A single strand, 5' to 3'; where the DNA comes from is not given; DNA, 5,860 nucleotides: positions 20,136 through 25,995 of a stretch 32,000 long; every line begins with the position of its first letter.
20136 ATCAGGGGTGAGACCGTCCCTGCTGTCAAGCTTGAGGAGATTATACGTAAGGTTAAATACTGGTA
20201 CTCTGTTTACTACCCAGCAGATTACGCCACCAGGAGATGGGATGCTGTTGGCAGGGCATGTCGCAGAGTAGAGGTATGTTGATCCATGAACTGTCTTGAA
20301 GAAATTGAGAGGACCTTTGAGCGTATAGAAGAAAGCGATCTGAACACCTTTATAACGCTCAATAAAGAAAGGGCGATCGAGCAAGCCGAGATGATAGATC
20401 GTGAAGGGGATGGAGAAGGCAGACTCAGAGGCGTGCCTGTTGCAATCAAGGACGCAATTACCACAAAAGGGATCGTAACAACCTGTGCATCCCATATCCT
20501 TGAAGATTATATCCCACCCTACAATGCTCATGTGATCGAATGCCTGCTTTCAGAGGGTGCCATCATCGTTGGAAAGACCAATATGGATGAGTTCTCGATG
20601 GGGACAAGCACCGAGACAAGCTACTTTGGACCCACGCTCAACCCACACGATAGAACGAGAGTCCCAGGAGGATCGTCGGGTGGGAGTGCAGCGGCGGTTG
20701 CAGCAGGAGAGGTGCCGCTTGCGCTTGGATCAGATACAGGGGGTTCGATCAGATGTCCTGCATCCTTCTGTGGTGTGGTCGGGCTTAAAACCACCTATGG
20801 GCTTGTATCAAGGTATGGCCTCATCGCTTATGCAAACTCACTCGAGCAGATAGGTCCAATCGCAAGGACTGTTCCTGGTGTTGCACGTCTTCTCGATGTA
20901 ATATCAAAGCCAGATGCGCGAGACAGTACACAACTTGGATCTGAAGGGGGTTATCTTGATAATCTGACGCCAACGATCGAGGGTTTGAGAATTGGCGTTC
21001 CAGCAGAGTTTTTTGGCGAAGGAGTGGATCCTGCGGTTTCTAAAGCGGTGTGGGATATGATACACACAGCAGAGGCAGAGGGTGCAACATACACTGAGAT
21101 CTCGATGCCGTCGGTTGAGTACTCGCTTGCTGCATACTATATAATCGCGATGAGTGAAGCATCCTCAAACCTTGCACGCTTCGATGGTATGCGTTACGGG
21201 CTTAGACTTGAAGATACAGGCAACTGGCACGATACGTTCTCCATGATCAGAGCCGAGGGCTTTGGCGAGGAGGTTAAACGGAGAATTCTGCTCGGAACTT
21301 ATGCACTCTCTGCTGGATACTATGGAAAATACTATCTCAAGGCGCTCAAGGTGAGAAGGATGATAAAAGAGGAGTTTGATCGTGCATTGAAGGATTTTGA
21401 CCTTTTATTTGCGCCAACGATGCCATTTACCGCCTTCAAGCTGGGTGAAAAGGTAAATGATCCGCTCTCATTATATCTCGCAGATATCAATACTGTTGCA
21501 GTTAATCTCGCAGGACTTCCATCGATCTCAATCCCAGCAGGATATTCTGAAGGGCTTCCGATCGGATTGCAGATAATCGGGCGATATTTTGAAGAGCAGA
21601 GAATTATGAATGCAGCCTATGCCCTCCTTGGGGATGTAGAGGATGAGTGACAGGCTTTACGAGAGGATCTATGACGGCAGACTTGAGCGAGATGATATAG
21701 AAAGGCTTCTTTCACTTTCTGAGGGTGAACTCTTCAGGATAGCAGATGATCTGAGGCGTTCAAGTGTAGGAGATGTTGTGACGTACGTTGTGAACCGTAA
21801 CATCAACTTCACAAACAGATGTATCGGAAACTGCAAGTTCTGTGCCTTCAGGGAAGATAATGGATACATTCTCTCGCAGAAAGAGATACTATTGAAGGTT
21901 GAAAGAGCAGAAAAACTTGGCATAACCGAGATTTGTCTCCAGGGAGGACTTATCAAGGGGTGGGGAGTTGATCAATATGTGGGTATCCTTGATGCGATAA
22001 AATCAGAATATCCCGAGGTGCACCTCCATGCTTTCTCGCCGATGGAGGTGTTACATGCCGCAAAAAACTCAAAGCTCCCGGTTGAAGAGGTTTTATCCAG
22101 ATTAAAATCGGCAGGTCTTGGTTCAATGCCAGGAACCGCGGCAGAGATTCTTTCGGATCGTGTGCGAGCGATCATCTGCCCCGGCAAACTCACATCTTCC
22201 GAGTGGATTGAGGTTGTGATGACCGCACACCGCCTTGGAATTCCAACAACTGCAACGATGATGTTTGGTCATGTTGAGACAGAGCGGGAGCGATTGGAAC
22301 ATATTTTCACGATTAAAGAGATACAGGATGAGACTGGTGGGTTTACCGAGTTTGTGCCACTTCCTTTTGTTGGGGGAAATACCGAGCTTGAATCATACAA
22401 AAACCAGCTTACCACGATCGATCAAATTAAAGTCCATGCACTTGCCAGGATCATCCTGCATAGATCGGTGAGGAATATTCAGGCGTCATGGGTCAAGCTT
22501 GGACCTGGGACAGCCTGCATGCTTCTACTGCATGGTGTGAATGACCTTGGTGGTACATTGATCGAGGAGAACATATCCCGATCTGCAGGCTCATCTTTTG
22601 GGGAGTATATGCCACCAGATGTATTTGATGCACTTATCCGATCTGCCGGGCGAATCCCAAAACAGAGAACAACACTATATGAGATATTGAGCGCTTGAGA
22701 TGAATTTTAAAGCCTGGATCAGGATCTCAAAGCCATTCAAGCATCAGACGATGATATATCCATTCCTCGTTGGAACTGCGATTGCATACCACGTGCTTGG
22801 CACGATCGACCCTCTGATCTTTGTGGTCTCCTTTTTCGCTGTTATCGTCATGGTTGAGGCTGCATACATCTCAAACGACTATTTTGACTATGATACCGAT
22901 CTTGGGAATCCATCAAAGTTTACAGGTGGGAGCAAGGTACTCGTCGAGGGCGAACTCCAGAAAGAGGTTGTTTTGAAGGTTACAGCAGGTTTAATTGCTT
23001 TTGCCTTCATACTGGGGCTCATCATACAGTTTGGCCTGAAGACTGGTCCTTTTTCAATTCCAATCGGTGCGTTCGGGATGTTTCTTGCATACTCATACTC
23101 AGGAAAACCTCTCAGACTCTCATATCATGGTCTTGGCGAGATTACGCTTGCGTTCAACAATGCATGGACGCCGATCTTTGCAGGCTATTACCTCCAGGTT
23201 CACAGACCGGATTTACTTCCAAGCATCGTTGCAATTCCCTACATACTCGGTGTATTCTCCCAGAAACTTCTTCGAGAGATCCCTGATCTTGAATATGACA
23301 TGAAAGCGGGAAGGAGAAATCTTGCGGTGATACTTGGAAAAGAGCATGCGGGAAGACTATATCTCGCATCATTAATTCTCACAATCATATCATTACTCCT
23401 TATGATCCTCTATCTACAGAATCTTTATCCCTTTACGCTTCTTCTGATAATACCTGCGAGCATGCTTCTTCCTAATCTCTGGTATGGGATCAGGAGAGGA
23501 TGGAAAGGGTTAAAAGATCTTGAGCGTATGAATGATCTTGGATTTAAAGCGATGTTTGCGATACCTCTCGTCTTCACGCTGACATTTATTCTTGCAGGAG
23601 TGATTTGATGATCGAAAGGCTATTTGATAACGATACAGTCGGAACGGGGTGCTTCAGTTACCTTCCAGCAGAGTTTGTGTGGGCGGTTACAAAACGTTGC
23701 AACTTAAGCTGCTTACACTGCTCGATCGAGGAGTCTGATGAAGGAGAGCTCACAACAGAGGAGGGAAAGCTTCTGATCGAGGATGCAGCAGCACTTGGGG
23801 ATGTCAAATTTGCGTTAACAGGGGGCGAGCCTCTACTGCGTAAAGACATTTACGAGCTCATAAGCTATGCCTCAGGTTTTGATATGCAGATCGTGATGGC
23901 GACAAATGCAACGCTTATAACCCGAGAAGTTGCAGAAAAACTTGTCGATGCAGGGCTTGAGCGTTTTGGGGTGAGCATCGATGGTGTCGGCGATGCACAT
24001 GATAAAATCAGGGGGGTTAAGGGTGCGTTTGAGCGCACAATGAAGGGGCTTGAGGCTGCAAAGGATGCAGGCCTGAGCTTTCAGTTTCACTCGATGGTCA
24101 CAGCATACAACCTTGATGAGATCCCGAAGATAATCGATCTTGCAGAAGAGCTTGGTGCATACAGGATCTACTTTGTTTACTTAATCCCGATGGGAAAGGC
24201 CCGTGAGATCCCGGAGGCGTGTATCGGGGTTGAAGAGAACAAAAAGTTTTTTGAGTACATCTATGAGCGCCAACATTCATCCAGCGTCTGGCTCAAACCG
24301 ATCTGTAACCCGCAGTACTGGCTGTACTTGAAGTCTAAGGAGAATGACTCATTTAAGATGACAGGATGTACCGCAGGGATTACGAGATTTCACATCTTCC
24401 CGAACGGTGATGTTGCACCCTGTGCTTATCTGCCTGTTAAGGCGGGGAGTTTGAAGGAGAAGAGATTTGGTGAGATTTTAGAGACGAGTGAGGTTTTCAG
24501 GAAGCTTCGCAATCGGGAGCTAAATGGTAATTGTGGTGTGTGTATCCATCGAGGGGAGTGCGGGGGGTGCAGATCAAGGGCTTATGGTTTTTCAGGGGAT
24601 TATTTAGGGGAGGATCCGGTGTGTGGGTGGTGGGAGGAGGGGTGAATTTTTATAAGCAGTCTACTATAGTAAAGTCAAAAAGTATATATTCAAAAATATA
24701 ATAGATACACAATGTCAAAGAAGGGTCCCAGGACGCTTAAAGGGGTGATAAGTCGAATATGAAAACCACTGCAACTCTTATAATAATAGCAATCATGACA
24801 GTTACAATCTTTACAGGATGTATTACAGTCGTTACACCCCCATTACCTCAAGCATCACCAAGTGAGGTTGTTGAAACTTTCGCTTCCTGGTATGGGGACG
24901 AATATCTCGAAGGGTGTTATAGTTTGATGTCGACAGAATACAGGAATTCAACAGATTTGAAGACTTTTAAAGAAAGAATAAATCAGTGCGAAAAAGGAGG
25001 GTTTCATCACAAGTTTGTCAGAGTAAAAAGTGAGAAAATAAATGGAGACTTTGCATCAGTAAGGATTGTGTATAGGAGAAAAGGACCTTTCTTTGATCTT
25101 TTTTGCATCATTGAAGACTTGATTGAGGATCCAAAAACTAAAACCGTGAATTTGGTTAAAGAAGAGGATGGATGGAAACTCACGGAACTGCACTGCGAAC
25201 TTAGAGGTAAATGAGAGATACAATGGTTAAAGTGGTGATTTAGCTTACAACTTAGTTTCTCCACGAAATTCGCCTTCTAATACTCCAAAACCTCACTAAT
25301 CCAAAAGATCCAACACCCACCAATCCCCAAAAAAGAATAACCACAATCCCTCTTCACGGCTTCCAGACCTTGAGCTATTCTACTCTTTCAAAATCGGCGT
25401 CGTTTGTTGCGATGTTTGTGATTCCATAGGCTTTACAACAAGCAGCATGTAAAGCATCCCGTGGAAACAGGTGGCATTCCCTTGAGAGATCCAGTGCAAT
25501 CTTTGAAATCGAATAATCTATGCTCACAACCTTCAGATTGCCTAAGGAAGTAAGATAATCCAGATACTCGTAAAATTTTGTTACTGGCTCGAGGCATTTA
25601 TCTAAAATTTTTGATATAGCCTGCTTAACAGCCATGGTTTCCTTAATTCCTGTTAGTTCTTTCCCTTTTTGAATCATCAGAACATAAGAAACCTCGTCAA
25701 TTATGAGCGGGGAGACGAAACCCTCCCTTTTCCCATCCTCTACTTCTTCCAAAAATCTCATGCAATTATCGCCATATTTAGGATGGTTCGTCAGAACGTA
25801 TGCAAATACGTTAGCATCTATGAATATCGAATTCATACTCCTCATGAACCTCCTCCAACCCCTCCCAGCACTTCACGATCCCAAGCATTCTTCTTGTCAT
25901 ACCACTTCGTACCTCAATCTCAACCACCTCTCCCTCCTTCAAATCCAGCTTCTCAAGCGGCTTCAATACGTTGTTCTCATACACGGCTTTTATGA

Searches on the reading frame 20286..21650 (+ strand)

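Call 16: search_protein_families(library=pfam, proteins=[window:20286-21650:+], max_evalue=0.001)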
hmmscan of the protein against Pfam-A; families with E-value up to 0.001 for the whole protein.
window:20286-21650:+ (454 aa): 1 family
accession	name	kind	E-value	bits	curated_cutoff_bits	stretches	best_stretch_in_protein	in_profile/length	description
PF01425.27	Amidase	-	1.7e-149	499.1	27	1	7-440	3-444/445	Amidase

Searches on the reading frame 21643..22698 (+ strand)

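Call 16: search_protein_families(library=pfam, proteins=[window:21643-22698:+], max_evalue=0.001)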
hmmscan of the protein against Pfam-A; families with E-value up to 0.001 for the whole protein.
window:21643-22698:+ (351 aa): 2 families
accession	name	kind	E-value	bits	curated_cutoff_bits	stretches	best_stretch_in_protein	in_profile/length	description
PF04055.27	Radical_SAM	-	9.9e-20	71.8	29.5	1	54-221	1-163/166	Radical SAM superfamily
PF19288.4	CofH_C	-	1e-19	71.1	27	1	233-348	3-118/125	CofH/MqnC C-terminal region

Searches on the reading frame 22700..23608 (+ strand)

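Call 16: search_protein_families(library=pfam, proteins=[window:22700-23608:+], max_evalue=0.001)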
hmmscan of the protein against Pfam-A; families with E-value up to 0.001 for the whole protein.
window:22700-23608:+ (302 aa): 1 family
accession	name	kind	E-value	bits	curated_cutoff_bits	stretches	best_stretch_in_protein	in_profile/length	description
PF01040.23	UbiA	-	1.3e-30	107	34.2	1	20-266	3-234/250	UbiA prenyltransferase family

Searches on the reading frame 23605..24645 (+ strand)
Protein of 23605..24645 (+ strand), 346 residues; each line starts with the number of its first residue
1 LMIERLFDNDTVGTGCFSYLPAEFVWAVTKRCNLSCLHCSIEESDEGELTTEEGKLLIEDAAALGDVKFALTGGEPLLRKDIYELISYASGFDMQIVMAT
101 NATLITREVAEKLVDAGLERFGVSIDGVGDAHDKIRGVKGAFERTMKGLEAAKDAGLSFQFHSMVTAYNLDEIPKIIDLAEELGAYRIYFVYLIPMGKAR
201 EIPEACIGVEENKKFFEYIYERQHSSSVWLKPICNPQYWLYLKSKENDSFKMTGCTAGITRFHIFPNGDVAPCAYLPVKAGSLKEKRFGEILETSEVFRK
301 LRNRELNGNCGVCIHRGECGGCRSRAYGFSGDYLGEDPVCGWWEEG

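Call 16: search_protein_families(library=pfam, proteins=[window:23605-24645:+], max_evalue=0.001)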
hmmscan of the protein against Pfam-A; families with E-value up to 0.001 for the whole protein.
window:23605-24645:+ (346 aa): 2 families
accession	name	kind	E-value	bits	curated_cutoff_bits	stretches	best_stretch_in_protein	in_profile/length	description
PF04055.27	Radical_SAM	-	1.6e-28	100.4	29.5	1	28-180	3-166/166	Radical SAM superfamily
PF13186.11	SPASM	-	6.6e-09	36.4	21.5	1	255-313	1-66/67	Iron-sulfur cluster-binding domain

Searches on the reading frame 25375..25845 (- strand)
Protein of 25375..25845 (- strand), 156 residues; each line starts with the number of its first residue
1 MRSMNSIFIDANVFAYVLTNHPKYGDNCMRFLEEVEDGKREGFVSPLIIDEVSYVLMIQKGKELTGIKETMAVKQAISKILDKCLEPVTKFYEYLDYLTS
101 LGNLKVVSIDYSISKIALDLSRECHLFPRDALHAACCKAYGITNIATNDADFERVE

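Call 16: search_protein_families(library=pfam, proteins=[window:25375-25845:-], max_evalue=0.001)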
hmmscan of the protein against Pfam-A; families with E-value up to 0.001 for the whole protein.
window:25375-25845:- (156 aa): 2 families
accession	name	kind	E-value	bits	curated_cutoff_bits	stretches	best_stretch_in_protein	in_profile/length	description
PF01850.27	PIN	-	1.6e-17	64.7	23.6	1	7-155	1-117/120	PIN domain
PF13470.12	PIN_3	-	1e-06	30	27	1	7-112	2-75/115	PIN domain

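Call 36: search_protein_families(library=padloc, proteins=[window:25375-25845:-], max_evalue=1)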
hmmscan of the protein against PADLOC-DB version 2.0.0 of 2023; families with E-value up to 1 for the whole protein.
window:25375-25845:- (156 aa): 0 families
